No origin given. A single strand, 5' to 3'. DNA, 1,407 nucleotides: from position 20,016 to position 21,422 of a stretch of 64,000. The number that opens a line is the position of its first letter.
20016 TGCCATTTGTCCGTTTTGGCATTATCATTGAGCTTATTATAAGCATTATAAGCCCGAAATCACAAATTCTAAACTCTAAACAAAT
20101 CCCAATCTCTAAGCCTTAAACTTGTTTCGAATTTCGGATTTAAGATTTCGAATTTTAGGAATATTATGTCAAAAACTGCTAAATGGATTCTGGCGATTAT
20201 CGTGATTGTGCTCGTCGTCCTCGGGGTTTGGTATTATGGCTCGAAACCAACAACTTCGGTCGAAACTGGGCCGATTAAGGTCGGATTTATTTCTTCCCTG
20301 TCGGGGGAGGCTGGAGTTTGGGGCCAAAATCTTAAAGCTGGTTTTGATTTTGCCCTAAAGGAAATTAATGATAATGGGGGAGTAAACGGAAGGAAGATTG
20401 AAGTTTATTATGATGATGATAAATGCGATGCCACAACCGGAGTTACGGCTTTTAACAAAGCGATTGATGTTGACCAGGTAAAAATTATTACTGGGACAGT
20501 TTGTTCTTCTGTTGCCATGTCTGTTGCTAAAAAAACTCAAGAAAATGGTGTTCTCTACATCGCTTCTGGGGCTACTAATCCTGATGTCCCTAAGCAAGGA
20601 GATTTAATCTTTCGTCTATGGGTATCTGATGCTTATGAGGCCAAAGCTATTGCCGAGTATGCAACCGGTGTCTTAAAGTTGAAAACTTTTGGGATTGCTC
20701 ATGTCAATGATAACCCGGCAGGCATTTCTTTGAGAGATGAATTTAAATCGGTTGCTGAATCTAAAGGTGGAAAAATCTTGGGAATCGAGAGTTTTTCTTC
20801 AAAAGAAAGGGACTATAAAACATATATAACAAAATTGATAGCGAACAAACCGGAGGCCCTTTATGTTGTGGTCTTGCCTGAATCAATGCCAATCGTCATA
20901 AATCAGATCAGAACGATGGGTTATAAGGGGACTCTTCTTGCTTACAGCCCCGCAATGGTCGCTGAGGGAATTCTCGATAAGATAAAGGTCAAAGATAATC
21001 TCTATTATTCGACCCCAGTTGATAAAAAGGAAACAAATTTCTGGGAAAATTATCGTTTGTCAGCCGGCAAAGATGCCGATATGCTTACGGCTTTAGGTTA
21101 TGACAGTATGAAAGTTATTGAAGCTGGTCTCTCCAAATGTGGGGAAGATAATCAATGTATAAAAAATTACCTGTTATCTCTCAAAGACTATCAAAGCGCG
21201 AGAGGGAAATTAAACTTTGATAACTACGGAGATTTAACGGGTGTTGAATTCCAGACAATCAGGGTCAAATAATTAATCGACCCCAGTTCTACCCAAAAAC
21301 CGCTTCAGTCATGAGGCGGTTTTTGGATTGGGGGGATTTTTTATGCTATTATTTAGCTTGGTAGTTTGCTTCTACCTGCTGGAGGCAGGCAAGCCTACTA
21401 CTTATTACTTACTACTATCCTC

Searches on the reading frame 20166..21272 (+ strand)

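Call 56: search_protein_families(library=pfam, proteins=[window:20166-21272:+], max_evalue=0.01)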
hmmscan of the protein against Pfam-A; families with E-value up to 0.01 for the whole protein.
window:20166-21272:+ (368 aa): 3 families
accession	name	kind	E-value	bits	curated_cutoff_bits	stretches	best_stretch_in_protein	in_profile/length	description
PF13458.12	Peripla_BP_6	-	1.9e-51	176.2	31.7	1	36-352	1-323/343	Periplasmic binding protein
PF01094.35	ANF_receptor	-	2.9e-16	59.9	25.4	1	58-356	4-339/353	Receptor family ligand binding region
PF13433.12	Peripla_BP_5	-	8.2e-12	45.3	27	1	37-121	1-85/363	Periplasmic binding protein domain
